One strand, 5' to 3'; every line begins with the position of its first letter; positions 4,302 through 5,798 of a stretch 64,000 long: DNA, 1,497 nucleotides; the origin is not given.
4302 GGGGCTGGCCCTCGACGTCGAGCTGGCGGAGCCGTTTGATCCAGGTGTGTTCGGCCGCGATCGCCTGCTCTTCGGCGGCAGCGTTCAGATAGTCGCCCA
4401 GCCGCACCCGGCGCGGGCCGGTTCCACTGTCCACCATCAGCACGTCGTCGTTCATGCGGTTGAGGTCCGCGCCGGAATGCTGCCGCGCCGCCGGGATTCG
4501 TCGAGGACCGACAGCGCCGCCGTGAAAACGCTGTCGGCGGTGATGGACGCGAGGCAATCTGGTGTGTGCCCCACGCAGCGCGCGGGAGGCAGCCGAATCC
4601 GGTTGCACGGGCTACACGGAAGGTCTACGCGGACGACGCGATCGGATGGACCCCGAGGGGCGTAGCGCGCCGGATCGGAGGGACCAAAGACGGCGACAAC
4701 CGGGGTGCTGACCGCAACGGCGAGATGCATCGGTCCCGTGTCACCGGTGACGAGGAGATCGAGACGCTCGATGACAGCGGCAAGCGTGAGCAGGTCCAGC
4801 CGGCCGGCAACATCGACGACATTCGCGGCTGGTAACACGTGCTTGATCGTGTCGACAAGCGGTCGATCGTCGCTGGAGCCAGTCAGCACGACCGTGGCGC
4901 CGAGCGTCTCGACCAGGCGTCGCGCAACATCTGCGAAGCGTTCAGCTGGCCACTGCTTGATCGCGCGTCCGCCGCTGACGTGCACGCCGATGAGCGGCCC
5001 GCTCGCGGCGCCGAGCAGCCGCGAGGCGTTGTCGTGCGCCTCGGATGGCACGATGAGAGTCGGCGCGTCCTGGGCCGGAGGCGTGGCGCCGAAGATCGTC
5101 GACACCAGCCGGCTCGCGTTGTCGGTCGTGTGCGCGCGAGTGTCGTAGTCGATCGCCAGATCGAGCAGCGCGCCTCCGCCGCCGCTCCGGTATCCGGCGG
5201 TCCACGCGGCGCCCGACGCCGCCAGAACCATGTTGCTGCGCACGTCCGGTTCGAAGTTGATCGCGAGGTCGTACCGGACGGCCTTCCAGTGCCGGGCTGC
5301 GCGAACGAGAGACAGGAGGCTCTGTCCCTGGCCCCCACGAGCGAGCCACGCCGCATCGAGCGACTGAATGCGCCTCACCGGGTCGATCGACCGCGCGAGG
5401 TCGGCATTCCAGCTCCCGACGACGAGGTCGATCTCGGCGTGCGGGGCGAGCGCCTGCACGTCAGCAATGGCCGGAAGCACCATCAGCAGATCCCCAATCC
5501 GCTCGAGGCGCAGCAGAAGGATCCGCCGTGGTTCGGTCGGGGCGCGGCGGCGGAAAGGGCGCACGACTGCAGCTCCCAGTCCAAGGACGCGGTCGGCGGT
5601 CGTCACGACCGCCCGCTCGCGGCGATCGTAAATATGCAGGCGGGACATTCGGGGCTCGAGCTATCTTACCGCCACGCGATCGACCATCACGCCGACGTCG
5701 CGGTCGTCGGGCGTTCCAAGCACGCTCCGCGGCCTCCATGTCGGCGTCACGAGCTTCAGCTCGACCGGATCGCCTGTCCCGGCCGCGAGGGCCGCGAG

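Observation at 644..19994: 19-kb glycan operon built around polyprenyl-phosphate-sugar GT2s and GT-C transferases, with no visible export/polymerisation machinery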

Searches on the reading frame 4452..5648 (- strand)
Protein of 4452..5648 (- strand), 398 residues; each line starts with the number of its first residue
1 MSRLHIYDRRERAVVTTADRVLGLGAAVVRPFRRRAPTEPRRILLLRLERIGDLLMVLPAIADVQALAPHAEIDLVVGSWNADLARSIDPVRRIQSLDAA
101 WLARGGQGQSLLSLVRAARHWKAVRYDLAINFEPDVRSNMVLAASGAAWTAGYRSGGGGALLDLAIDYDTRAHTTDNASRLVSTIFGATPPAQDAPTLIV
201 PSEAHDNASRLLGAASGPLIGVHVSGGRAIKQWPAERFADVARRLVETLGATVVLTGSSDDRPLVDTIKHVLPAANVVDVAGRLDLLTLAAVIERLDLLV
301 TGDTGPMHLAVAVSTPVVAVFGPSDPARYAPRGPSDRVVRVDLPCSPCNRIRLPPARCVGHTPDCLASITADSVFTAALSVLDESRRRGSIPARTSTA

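Call 5: search_protein_families(library=pfam, proteins=[window:4452-5648:-], max_evalue=0.01)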
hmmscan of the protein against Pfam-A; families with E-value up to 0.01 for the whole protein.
window:4452-5648:- (398 aa): 1 family
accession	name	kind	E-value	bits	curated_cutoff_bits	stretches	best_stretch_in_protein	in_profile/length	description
PF01075.23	Glyco_transf_9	-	1.9e-35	122.8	22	1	117-350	4-238/247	Glycosyltransferase family 9 (heptosyltransferase)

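Call 7: search_protein_families(library=ncbifam, proteins=[window:4452-5648:-], max_evalue=0.001)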
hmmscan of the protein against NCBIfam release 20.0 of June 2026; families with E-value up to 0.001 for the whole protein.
window:4452-5648:- (398 aa): 6 families
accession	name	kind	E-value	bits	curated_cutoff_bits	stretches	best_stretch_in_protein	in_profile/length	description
TIGR02193.1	heptsyl_trn_I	equivalog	9.3e-32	110.5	185.3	1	42-339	1-299/320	lipopolysaccharide heptosyltransferase I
TIGR02195.1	heptsyl_trn_II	equivalog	6.4e-31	107.7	134.6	1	42-379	1-335/339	lipopolysaccharide heptosyltransferase II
TIGR02201.1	heptsyl_trn_III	equivalog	2.6e-28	99.1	170.2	1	42-332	1-297/344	putative lipopolysaccharide heptosyltransferase III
NF007742.0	PRK10422.1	equivalog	3.7e-21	75.3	467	2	229-332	195-299/352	lipopolysaccharide core heptosyltransferase RfaQ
NF008162.0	PRK10916.1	equivalog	2e-17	63.4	569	1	42-341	2-307/348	ADP-heptose--LPS heptosyltransferase RfaF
NF008204.0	PRK10964.1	equivalog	2.4e-11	43.3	437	1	42-328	2-286/322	lipopolysaccharide heptosyltransferase RfaC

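Call 74: search_solved_structures(query=window:4452-5648:-, max_evalue=0.001)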
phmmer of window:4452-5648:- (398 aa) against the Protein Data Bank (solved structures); distinct sequences matched with E-value up to 0.001: 5.
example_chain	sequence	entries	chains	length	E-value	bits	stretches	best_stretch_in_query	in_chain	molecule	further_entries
3tov_A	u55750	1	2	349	6e-21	78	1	40-332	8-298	Glycosyl transferase family 9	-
1psw_A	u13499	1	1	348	2.9e-14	56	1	42-341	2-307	ADP-HEPTOSE LPS HEPTOSYLTRANSFERASE II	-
6dfe_A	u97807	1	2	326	1.9e-09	40.2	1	42-340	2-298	ADP-heptose--LPS heptosyltransferase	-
2gt1_A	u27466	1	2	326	1.9e-09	40.2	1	42-340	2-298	Lipopolysaccharide heptosyltransferase-1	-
2h1f_A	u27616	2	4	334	2.1e-09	40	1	42-340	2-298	Lipopolysaccharide heptosyltransferase-1 | Lipopolysaccharide heptosyltransferase 1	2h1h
